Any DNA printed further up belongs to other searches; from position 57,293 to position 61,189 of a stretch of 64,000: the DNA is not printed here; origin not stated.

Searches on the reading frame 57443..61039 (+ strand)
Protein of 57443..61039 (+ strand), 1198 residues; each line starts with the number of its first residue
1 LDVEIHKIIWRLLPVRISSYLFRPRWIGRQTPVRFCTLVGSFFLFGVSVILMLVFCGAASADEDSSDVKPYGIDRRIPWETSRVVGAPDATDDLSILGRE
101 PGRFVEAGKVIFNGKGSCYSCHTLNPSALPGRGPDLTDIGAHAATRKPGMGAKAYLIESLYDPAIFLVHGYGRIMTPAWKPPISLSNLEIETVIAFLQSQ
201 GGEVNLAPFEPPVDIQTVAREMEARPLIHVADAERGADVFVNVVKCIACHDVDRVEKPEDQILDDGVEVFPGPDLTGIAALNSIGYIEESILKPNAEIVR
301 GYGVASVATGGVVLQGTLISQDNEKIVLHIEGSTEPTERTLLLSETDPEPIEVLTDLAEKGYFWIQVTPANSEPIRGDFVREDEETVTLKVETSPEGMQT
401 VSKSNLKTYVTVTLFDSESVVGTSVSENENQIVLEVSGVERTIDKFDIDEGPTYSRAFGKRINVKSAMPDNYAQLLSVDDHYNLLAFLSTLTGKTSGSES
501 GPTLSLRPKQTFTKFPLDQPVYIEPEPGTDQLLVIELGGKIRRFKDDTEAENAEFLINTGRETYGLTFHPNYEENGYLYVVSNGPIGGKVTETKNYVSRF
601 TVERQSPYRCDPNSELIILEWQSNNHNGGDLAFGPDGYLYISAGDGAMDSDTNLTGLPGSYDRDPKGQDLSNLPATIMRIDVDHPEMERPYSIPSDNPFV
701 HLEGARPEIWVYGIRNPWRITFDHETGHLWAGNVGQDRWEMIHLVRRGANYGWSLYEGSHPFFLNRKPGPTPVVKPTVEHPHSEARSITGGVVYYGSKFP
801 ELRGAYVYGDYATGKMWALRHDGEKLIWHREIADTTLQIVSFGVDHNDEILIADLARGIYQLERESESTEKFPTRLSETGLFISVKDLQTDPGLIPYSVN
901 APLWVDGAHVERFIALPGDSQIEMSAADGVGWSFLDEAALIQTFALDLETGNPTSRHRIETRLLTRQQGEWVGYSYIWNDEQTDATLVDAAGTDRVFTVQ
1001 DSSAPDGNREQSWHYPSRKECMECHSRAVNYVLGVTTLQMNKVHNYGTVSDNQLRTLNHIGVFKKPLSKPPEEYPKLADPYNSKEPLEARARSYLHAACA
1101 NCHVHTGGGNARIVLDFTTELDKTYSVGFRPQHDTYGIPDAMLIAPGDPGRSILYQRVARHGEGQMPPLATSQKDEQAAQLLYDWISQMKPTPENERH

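Call 47: search_protein_families(library=pfam, proteins=[window:57443-61039:+])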
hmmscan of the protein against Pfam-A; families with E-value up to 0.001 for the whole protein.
window:57443-61039:+ (1198 aa): 3 families
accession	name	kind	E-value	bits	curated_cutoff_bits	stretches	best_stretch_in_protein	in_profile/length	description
PF07995.17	GSDH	-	3.2e-35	122.4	25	1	518-831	2-299/332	Glucose / Sorbosone dehydrogenase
PF00034.26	Cytochrom_C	-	1.4e-11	45.9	21.3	0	105-199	1-88/90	Cytochrome c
PF13442.11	Cytochrome_CBB3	-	4.4e-10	40.2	27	0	1096-1186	11-68/68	Cytochrome C oxidase, cbb3-type, subunit III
